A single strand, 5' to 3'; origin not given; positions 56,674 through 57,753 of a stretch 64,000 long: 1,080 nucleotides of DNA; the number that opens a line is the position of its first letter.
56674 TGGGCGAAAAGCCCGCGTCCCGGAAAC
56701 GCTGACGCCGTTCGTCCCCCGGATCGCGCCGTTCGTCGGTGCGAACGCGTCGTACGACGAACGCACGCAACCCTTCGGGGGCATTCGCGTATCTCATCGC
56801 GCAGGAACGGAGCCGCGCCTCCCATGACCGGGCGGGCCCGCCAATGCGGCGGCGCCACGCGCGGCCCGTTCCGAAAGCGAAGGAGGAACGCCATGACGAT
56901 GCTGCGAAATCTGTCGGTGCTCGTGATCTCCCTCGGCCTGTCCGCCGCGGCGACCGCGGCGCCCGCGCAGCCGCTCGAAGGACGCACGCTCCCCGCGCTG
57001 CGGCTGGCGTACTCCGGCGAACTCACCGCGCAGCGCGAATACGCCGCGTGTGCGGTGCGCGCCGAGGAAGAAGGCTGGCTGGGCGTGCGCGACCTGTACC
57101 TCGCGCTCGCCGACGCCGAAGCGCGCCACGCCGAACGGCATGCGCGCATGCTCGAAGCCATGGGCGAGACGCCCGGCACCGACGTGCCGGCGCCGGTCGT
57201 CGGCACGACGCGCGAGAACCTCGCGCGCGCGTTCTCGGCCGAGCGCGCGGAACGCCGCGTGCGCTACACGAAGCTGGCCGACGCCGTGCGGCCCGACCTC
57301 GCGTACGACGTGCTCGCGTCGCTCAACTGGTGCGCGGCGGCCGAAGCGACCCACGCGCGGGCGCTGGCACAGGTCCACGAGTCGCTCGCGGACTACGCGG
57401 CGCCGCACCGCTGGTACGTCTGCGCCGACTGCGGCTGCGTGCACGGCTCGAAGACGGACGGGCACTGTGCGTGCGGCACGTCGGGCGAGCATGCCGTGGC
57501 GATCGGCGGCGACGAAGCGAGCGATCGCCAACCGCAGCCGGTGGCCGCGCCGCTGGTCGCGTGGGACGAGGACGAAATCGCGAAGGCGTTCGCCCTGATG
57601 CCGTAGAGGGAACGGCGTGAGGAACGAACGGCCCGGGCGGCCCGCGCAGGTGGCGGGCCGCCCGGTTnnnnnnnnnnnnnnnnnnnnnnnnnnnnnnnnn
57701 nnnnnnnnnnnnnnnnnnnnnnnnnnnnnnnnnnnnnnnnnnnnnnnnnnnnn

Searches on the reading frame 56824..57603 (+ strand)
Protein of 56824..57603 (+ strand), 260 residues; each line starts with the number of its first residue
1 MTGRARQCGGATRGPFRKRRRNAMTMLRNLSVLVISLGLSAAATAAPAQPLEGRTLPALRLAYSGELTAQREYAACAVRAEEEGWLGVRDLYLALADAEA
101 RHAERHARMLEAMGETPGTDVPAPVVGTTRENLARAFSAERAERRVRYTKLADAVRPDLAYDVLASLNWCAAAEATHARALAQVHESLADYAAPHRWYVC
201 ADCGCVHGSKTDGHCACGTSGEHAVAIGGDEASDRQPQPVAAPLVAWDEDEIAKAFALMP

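Call 10: search_protein_families(library=pfam, proteins=[window:56824-57603:+], max_evalue=0.001)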
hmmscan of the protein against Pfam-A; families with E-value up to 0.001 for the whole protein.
window:56824-57603:+ (260 aa): 1 family
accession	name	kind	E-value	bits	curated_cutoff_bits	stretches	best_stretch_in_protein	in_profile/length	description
PF02915.23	Rubrerythrin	-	2.4e-16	60.8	22.8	2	59-119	3-62/137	Rubrerythrin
